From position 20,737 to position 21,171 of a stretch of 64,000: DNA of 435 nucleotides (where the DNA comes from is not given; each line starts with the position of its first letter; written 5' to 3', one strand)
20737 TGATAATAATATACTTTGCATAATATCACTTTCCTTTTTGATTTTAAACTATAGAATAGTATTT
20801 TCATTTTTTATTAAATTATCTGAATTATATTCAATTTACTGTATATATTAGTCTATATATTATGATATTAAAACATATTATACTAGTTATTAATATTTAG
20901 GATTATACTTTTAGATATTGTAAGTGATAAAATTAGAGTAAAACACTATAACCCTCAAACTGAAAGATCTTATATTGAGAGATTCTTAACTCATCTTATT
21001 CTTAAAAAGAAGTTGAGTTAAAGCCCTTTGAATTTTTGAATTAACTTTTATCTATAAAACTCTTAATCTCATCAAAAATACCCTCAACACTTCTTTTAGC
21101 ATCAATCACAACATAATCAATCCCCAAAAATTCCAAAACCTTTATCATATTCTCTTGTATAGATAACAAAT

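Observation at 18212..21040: Decayed integrative, integron-like accessory island between a truncated spoT-like gene and tmk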

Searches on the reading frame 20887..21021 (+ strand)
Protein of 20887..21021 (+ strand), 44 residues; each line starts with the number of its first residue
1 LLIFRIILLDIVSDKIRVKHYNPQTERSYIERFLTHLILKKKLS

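Call 4: search_protein_families(library=pfam, proteins=[window:20887-21021:+], max_evalue=1)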
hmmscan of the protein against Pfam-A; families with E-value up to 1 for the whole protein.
window:20887-21021:+ (44 aa): 1 family
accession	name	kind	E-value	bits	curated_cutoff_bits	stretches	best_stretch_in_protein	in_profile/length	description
PF13495.12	Phage_int_SAM_4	-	0.00088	20.1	27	1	8-30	1-23/85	Phage integrase, N-terminal SAM-like domain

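Call 19: search_solved_structures(query=window:20887-21018:+, max_evalue=10, show_alignments=3)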
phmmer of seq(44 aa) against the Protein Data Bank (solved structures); distinct sequences matched with E-value up to 10: 0.

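Call 21: search_protein_families(library=phrogs, proteins=[window:20887-21018:+], max_evalue=0.1)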
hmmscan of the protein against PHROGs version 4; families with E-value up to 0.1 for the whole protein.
seq(44 aa): 0 families

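Call 44: search_protein_representatives(protein=window:20887-21018:+)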
Query: 44 residues. Proteins with E-value up to 0.001 (for the whole library): 8; up to 1e-10: 0; up to 1e-30: 0. The best 8 are listed.
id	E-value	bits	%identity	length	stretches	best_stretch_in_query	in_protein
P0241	2.5e-09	51.6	32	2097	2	6-33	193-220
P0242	1.9e-04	36.7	57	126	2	7-38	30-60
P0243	3.6e-04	35.9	50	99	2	8-38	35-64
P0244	3.8e-04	35.8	49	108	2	8-38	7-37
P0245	4.2e-04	35.7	45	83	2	7-41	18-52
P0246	5.8e-04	35.3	38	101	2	8-41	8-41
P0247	8.2e-04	34.8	49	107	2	8-38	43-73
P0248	9.3e-04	34.6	46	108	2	8-39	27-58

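Call 46: search_protein_families(library=pfam, proteins=[P0241, P0242, P0243, P0244, P0245, P0246, P0247, P0248], max_evalue=0.01)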
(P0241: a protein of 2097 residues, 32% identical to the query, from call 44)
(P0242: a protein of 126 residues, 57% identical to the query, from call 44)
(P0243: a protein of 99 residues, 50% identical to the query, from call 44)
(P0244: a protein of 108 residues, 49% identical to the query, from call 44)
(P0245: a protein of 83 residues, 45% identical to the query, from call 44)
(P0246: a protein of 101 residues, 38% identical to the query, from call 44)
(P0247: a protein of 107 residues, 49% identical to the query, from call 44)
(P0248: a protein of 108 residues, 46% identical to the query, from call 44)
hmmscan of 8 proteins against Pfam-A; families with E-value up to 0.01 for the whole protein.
P0241 (2097 aa): 6 families
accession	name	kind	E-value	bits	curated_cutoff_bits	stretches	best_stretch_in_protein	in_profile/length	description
PF24318.1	DUF7490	-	7.3e-15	54.9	27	0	462-488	27-53/106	Domain of unknown function (DUF7490)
PF18962.6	Por_Secre_tail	-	5.7e-13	49.4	27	1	2026-2092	3-69/75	Secretion system C-terminal sorting domain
PF09008.15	Head_binding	-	1.1e-06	29.3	24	0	282-328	42-88/113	Head binding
PF23038.1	KOW6_SPT51-2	-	4.3e-06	26.5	27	0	284-308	15-39/51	Transcription elongation factor SPT5 homolog 1/2, KOW6 domain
PF13923.12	zf-C3HC4_2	-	3.5e-05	24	27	0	194-206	4-16/40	Zinc finger, C3HC4 type (RING finger)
PF00932.25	LTD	-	0.0013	19.5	34.3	0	23-88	4-71/109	Lamin Tail Domain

P0242 (126 aa): 1 family
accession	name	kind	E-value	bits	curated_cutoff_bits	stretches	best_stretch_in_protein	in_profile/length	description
PF13495.12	Phage_int_SAM_4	-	1.2e-29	103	27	1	31-113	1-83/85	Phage integrase, N-terminal SAM-like domain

P0243 (99 aa): 1 family
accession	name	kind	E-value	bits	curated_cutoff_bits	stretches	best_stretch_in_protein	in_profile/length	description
PF13495.12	Phage_int_SAM_4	-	1.3e-21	77.3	27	1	35-99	1-65/85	Phage integrase, N-terminal SAM-like domain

P0244 (108 aa): 1 family
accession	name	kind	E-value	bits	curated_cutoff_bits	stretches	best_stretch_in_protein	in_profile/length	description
PF13495.12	Phage_int_SAM_4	-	1.8e-26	92.8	27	1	7-78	1-72/85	Phage integrase, N-terminal SAM-like domain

P0245 (83 aa): 1 family
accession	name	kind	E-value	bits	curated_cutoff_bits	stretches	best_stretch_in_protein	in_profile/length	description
PF13495.12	Phage_int_SAM_4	-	7.1e-19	68.4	27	1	19-79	1-61/85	Phage integrase, N-terminal SAM-like domain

P0246 (101 aa): 1 family
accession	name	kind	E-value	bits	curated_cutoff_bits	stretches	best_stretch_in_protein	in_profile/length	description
PF13495.12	Phage_int_SAM_4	-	1.1e-17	64.6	27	1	8-80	1-68/85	Phage integrase, N-terminal SAM-like domain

P0247 (107 aa): 1 family
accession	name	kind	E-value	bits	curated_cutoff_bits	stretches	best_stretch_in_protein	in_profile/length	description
PF13495.12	Phage_int_SAM_4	-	1.1e-22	80.6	27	1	43-107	1-65/85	Phage integrase, N-terminal SAM-like domain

P0248 (108 aa): 1 family
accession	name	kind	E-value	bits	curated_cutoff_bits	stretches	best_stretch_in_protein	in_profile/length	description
PF13495.12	Phage_int_SAM_4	-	1.1e-23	83.8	27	1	27-99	1-73/85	Phage integrase, N-terminal SAM-like domain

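Call 47: search_protein_families(library=ncbifam, proteins=[window:20887-21018:+, P0242, P0243, P0244, P0245, P0246, P0247, P0248], max_evalue=1)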
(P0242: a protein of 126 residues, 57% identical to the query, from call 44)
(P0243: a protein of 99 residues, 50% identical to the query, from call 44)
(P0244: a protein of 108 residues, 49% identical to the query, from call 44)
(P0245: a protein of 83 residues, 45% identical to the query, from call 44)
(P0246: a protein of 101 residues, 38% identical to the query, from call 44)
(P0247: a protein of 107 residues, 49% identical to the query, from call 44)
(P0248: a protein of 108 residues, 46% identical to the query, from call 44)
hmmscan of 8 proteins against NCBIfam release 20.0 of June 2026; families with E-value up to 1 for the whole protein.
window:20887-21018:+ (44 aa): 0 families

P0242 (126 aa): 4 families
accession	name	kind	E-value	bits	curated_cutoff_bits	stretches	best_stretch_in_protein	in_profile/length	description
TIGR02249.1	integrase_gron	subfamily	1.3e-28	100.3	265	1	31-115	1-85/315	integron integrase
NF011946.0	PRK15417.1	equivalog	3.4e-23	82.4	435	1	30-114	15-99/337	integron integrase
NF040815.2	recomb_XerA_Arch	equivalog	0.00018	21.2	220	1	38-111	6-77/263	site-specific tyrosine recombinase/integron integrase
TIGR01239.1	galT_2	equivalog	0.02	14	650.15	1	24-84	184-243/489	UDP-glucose--hexose-1-phosphate uridylyltransferase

P0243 (99 aa): 2 families
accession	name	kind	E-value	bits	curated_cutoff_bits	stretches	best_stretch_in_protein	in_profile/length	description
TIGR02249.1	integrase_gron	subfamily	4.2e-19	69.1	265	1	35-99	1-65/315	integron integrase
NF011946.0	PRK15417.1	equivalog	5.3e-17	62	435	1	33-97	14-78/337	integron integrase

P0244 (108 aa): 4 families
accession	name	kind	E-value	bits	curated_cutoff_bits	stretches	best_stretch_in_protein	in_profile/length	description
TIGR02249.1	integrase_gron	subfamily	2.4e-25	89.5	265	1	8-79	2-73/315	integron integrase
NF011946.0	PRK15417.1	equivalog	5e-19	68.7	435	1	5-77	14-86/337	integron integrase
NF040815.2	recomb_XerA_Arch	equivalog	0.00054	19.6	220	1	14-79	6-70/263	site-specific tyrosine recombinase/integron integrase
NF047900.1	AspMetLigLdmS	equivalog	0.057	12.2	475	1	2-92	58-140/383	L-aspartate--L-methionine ligase LdmS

P0245 (83 aa): 2 families
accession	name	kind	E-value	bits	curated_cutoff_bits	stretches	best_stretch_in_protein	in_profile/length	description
TIGR02249.1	integrase_gron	subfamily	2.6e-16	59.9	265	1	19-79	1-61/315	integron integrase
NF011946.0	PRK15417.1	equivalog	8.9e-15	54.7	435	1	18-79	15-76/337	integron integrase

P0246 (101 aa): 4 families
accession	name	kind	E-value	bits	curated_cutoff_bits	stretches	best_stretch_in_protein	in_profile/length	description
TIGR02249.1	integrase_gron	subfamily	1.2e-15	57.7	265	1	8-80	1-68/315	integron integrase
NF011946.0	PRK15417.1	equivalog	1e-13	51.2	435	1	7-80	15-83/337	integron integrase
TIGR02224.1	recomb_XerC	equivalog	0.041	13.3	335.15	1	19-80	11-70/295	tyrosine recombinase XerC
NF002331.0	PRK01287.1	subfamily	0.15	11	371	1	14-74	35-93/365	site-specific tyrosine recombinase XerC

P0247 (107 aa): 2 families
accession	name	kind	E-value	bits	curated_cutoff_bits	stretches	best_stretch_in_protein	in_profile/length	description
TIGR02249.1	integrase_gron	subfamily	5.3e-20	72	265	1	44-107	2-65/315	integron integrase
NF011946.0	PRK15417.1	equivalog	3.3e-15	56.1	435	1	41-105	14-78/337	integron integrase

P0248 (108 aa): 3 families
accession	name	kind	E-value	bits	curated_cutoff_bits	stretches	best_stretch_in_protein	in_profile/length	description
TIGR02249.1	integrase_gron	subfamily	4.6e-21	75.5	265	1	27-103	1-77/315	integron integrase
NF011946.0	PRK15417.1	equivalog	3.9e-19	69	435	1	24-104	13-93/337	integron integrase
NF040815.2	recomb_XerA_Arch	equivalog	0.00054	19.6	220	1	33-92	5-62/263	site-specific tyrosine recombinase/integron integrase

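Call 51: find_related_loci(query=A3, collection=metagenome_contigs, flank=10000)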
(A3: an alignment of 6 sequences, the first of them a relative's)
Query A3 (126 aa) in metagenome_contigs; peptide patterns used: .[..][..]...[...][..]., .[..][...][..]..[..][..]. (x = any residue, [..] = any of these).
600 stretches matched a pattern (row limit reached: there are more); 508 encode a relative of the query (tblastn E <= 1e-3); the best 80 are kept; 80 distinct loci.
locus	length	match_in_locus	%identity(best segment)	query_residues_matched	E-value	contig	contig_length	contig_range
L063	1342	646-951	94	19-120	4e-67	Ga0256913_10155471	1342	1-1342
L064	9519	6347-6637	87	24-120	6e-58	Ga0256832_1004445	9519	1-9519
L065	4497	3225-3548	79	13-120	8e-57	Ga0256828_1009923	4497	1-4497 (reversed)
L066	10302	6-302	84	22-120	2e-56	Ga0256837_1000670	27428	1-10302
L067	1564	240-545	82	18-120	2e-56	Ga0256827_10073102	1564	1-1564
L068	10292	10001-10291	84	18-114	8e-54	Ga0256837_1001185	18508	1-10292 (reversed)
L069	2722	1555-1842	86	24-120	2e-53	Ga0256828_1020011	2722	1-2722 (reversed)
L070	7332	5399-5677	85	28-120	3e-53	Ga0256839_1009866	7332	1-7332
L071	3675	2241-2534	82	22-120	8e-53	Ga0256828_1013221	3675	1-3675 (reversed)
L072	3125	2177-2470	82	22-120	8e-53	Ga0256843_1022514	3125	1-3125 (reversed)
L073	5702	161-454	82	22-120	5e-52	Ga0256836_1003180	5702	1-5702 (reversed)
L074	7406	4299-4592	81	22-120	7e-52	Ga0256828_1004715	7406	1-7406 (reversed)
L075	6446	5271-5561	80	28-126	1e-51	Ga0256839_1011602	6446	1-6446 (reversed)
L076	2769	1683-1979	76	21-120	1e-51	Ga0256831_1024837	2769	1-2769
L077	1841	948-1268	72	13-120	4e-52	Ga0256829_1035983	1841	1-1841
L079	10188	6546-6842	76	20-120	7e-51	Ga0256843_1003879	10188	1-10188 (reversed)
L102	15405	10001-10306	74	19-120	3e-49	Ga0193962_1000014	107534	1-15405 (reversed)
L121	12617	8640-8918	77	28-120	4e-48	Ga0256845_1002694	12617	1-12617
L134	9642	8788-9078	75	28-126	4e-47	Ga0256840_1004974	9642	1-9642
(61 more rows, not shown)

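Call 76: search_protein_families(library=ncbifam, proteins=[L070:5390-6358:+, L102:10019-10987:+, L121:8631-9599:+, L074:4305-5273:+, L079:6555-7523:+], max_evalue=1e-10)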
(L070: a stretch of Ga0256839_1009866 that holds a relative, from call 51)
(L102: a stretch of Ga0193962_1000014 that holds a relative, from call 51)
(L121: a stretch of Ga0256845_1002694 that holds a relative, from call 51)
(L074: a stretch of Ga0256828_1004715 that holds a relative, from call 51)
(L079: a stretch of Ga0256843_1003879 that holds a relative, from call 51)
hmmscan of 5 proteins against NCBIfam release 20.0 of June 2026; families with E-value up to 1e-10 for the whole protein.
L070:5390-6358:+ (322 aa): 9 families
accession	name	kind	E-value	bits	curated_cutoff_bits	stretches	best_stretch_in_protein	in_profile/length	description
TIGR02249.1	integrase_gron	subfamily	9.3e-124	412.9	265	1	7-321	1-313/315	integron integrase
NF011946.0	PRK15417.1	equivalog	9.1e-87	291.3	435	1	6-321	15-328/337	integron integrase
NF040815.2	recomb_XerA_Arch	equivalog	5.7e-47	160.5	220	2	240-311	187-258/263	site-specific tyrosine recombinase/integron integrase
TIGR02225.1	recomb_XerD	equivalog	1.2e-40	139.7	329.6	2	241-310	208-277/290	site-specific tyrosine recombinase XerD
TIGR02224.1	recomb_XerC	equivalog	3.5e-40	138.2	335.15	2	242-310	212-280/295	tyrosine recombinase XerC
NF001399.0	PRK00283.1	subfamily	1.4e-35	123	279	1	39-311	43-287/300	tyrosine recombinase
NF002331.0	PRK01287.1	subfamily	5.4e-27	94.7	371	1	246-308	250-313/365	site-specific tyrosine recombinase XerC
NF003462.0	PRK05084.1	equivalog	5.1e-15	55.1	267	0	263-314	300-351/360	tyrosine recombinase XerS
NF007370.0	PRK09870.1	subfamily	5.4e-12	45.7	221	0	252-309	124-181/200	tyrosine-type DNA invertase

L102:10019-10987:+ (322 aa): 9 families
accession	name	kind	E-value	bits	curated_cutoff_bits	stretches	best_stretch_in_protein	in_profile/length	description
TIGR02249.1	integrase_gron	subfamily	1.6e-123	412.1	265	1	7-321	1-313/315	integron integrase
NF011946.0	PRK15417.1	equivalog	4.7e-82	275.9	435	1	6-321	15-328/337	integron integrase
NF040815.2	recomb_XerA_Arch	equivalog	9.4e-46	156.5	220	2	238-313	185-260/263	site-specific tyrosine recombinase/integron integrase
TIGR02225.1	recomb_XerD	equivalog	1.5e-39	136.1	329.6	2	240-311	207-278/290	site-specific tyrosine recombinase XerD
TIGR02224.1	recomb_XerC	equivalog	1.4e-37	129.7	335.15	2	240-310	210-280/295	tyrosine recombinase XerC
NF001399.0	PRK00283.1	subfamily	4.7e-34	118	279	1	41-311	45-287/300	tyrosine recombinase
NF002331.0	PRK01287.1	subfamily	7.6e-26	90.9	371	1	254-308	258-313/365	site-specific tyrosine recombinase XerC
NF003462.0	PRK05084.1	equivalog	4e-16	58.7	267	1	261-315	298-352/360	tyrosine recombinase XerS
NF007370.0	PRK09870.1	subfamily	5.8e-12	45.7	221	0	253-306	125-178/200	tyrosine-type DNA invertase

L121:8631-9599:+ (322 aa): 9 families
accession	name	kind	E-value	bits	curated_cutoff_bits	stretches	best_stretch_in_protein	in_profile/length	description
TIGR02249.1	integrase_gron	subfamily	3.3e-124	414.3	265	1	7-321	1-313/315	integron integrase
NF011946.0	PRK15417.1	equivalog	2.2e-86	290.1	435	1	6-321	15-328/337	integron integrase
NF040815.2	recomb_XerA_Arch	equivalog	2.4e-46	158.4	220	2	240-311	187-258/263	site-specific tyrosine recombinase/integron integrase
TIGR02225.1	recomb_XerD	equivalog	4.6e-41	141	329.6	2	242-310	209-277/290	site-specific tyrosine recombinase XerD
TIGR02224.1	recomb_XerC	equivalog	5.1e-40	137.7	335.15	2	243-310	213-280/295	tyrosine recombinase XerC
NF001399.0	PRK00283.1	subfamily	3.1e-36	125.1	279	1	24-310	26-286/300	tyrosine recombinase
NF002331.0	PRK01287.1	subfamily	4.3e-26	91.7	371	1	247-308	251-313/365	site-specific tyrosine recombinase XerC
NF003462.0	PRK05084.1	equivalog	1.2e-15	57.2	267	0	263-313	300-350/360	tyrosine recombinase XerS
NF007370.0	PRK09870.1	subfamily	2.6e-11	43.5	221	0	253-309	125-181/200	tyrosine-type DNA invertase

L074:4305-5273:+ (322 aa): 8 families
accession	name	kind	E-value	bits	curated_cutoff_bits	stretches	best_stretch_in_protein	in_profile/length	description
TIGR02249.1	integrase_gron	subfamily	1.7e-123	412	265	1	7-321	1-313/315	integron integrase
NF011946.0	PRK15417.1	equivalog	3.7e-85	286.1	435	1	5-321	14-328/337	integron integrase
NF040815.2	recomb_XerA_Arch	equivalog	3.7e-47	161.1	220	2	239-313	186-260/263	site-specific tyrosine recombinase/integron integrase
TIGR02225.1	recomb_XerD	equivalog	3.3e-39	135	329.6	2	240-311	207-278/290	site-specific tyrosine recombinase XerD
TIGR02224.1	recomb_XerC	equivalog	1.5e-37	129.6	335.15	2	242-310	212-280/295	tyrosine recombinase XerC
NF001399.0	PRK00283.1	subfamily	7.6e-34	117.3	279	1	39-311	43-287/300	tyrosine recombinase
NF002331.0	PRK01287.1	subfamily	9.6e-25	87.3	371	1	249-309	253-314/365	site-specific tyrosine recombinase XerC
NF003462.0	PRK05084.1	equivalog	7.2e-15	54.6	267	1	262-315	299-352/360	tyrosine recombinase XerS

L079:6555-7523:+ (322 aa): 9 families
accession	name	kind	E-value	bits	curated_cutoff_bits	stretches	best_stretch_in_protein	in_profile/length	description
TIGR02249.1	integrase_gron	subfamily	2.3e-126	421.4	265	1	7-321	1-313/315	integron integrase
NF011946.0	PRK15417.1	equivalog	5.9e-88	295.3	435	1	4-321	13-328/337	integron integrase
NF040815.2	recomb_XerA_Arch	equivalog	1.8e-46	158.9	220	2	240-312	187-259/263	site-specific tyrosine recombinase/integron integrase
TIGR02225.1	recomb_XerD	equivalog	7.6e-39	133.8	329.6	2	242-310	209-277/290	site-specific tyrosine recombinase XerD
TIGR02224.1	recomb_XerC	equivalog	1.4e-37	129.7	335.15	2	243-310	213-280/295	tyrosine recombinase XerC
NF001399.0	PRK00283.1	subfamily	1.9e-34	119.3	279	1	41-311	45-287/300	tyrosine recombinase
NF002331.0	PRK01287.1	subfamily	1.2e-25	90.3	371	1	244-308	248-313/365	site-specific tyrosine recombinase XerC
NF003462.0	PRK05084.1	equivalog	1.6e-15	56.7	267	0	263-315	300-352/360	tyrosine recombinase XerS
NF007370.0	PRK09870.1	subfamily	9.3e-11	41.7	221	0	253-307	125-179/200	tyrosine-type DNA invertase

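Call 83: search_protein_families(library=pfam, proteins=[L076:189-452:-, L076:403-687:-, L134:6701-6967:-, L076:823-1254:-], max_evalue=0.01)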
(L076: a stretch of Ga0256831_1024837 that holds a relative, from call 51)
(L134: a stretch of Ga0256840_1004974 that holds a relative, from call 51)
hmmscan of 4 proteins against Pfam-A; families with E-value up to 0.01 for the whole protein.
L076:189-452:- (87 aa): 2 families
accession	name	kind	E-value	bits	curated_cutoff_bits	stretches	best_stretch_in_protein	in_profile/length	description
PF14384.12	BrnA_antitoxin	-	1.6e-10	41.7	26.1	1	38-82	24-66/68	BrnA antitoxin of type II toxin-antitoxin system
PF12441.14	CopG_antitoxin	-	3.7e-09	37.6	28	1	17-83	10-79/79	CopG antitoxin of type II toxin-antitoxin system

L076:403-687:- (94 aa): 1 family
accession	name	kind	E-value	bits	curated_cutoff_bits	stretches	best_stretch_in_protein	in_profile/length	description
PF04365.19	BrnT_toxin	-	3.7e-27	94.9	34.5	1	5-87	1-77/77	Ribonuclease toxin, BrnT, of type II toxin-antitoxin system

L134:6701-6967:- (88 aa): 2 families
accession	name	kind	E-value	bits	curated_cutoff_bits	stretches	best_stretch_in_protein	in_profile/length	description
PF14384.12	BrnA_antitoxin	-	3.6e-10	40.5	26.1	1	30-82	23-66/68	BrnA antitoxin of type II toxin-antitoxin system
PF12441.14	CopG_antitoxin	-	1.1e-09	39.4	28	1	14-83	7-79/79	CopG antitoxin of type II toxin-antitoxin system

L076:823-1254:- (143 aa): 2 families
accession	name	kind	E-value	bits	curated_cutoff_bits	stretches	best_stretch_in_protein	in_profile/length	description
PF06094.17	GGACT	-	7.7e-06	26.9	22.8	1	17-117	1-108/120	Gamma-glutamyl cyclotransferase, AIG2-like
PF13772.11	AIG2_2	-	0.0039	18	27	1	66-131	3-69/83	AIG2-like family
